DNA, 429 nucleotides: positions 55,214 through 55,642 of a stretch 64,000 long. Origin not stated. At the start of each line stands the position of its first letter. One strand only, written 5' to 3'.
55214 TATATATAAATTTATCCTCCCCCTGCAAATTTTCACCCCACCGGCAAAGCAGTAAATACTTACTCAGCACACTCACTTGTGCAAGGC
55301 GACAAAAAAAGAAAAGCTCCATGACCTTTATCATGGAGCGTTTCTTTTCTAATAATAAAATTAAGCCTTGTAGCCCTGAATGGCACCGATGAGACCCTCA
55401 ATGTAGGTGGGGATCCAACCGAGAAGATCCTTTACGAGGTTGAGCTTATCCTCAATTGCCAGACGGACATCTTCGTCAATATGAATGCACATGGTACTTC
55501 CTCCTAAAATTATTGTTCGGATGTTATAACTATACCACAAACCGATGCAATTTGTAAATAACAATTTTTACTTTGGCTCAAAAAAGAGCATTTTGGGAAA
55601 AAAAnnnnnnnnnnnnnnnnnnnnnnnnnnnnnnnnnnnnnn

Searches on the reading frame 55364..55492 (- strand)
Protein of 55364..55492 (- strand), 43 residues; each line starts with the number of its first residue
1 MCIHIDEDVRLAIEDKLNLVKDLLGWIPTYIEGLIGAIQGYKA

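Call 24: search_protein_families(library=pfam, proteins=[window:55364-55492:-], max_evalue=0.01)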
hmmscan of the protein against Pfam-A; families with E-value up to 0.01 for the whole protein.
seq(43 aa): 0 families

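Call 25: search_protein_families(library=ncbifam, proteins=[window:55364-55492:-], max_evalue=0.01)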
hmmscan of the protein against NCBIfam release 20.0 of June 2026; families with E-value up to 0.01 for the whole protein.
seq(43 aa): 0 families

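Call 70: find_homologous_proteins(query=window:55364-55492:-, max_evalue=0.01)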
Query seq(43 aa) (43 aa): 2 proteins with E <= 0.01 among 2 candidates.
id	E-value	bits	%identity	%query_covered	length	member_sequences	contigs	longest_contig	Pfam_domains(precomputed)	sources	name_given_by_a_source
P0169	6.1e-20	87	95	100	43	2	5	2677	-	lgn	-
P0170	3.4e-19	84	93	100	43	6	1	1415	-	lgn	-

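Call 71: find_encoding_contigs(protein=P0169, flank=5000, max_places=5)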
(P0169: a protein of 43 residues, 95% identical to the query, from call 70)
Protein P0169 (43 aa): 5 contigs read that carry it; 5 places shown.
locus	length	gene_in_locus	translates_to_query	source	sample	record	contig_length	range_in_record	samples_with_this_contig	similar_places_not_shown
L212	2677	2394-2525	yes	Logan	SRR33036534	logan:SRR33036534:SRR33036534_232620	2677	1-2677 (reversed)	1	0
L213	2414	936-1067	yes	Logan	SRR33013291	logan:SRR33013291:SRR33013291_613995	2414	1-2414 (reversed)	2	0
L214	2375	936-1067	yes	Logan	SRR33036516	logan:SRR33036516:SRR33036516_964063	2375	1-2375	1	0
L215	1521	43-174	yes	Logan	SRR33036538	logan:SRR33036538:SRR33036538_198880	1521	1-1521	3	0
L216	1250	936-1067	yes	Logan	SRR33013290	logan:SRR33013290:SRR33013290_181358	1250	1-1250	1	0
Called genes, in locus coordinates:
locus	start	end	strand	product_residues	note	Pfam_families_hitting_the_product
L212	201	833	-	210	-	PF01066:CDP-OH_P_transf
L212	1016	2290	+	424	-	PF03313:SDH_alpha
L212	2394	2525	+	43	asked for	-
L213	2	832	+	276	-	?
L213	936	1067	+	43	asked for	-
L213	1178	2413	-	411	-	?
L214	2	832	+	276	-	?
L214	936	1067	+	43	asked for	-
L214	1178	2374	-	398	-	?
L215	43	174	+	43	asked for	-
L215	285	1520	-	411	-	?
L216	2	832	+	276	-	?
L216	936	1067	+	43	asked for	-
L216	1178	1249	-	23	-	?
